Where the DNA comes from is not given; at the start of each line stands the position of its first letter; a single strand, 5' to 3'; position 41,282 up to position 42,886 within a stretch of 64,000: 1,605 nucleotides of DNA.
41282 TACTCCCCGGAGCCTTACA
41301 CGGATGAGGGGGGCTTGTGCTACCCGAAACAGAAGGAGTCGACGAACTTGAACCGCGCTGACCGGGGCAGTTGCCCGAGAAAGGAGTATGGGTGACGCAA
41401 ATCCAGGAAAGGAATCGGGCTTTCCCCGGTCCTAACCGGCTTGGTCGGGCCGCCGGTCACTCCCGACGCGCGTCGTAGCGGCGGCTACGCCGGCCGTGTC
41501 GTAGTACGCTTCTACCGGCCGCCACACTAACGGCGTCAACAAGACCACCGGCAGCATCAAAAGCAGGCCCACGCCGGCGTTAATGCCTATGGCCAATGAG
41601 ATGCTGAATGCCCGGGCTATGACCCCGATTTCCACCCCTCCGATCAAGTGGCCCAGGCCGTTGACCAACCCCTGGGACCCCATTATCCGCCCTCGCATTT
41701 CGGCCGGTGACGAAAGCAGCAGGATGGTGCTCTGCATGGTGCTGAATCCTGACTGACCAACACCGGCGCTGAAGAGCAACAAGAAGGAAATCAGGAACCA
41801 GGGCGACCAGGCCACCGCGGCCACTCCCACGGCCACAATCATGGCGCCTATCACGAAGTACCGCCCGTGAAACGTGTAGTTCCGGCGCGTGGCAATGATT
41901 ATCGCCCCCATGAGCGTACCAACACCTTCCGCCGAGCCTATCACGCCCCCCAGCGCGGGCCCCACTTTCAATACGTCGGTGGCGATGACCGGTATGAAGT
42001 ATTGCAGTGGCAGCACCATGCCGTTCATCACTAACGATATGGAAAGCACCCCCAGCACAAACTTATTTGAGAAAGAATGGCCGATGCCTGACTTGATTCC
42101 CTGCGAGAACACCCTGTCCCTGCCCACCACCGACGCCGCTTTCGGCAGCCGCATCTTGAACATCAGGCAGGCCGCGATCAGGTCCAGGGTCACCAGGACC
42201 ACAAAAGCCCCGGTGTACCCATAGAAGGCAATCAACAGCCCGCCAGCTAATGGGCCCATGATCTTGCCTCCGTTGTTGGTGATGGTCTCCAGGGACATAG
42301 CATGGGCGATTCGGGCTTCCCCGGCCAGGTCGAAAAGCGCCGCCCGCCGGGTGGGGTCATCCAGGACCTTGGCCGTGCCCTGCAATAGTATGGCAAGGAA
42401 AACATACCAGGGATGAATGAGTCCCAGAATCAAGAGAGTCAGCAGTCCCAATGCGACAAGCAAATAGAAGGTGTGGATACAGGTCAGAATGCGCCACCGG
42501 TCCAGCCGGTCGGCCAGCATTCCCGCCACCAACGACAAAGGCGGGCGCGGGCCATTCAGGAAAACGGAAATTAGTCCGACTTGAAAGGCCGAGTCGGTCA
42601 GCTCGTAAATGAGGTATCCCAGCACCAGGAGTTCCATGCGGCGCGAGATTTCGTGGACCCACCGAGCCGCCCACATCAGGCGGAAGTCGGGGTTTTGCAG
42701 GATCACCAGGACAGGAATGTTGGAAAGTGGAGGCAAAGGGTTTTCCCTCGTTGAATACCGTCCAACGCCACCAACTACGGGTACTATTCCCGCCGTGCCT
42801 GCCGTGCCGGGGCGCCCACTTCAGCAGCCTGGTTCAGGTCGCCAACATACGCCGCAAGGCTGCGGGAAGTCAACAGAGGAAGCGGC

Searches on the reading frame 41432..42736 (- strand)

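Call 79: search_protein_families(library=pfam, max_evalue=0.00001, proteins=[window:41432-42736:-])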
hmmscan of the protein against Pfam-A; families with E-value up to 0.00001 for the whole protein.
window:41432-42736:- (434 aa): 2 families
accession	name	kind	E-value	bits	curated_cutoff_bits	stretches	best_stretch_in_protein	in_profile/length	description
PF05977.19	MFS_3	-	8.3e-30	104.1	27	1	13-402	7-394/524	Transmembrane secretion effector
PF07690.21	MFS_1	-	9e-25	87.7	33.4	2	30-280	10-257/347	Major Facilitator Superfamily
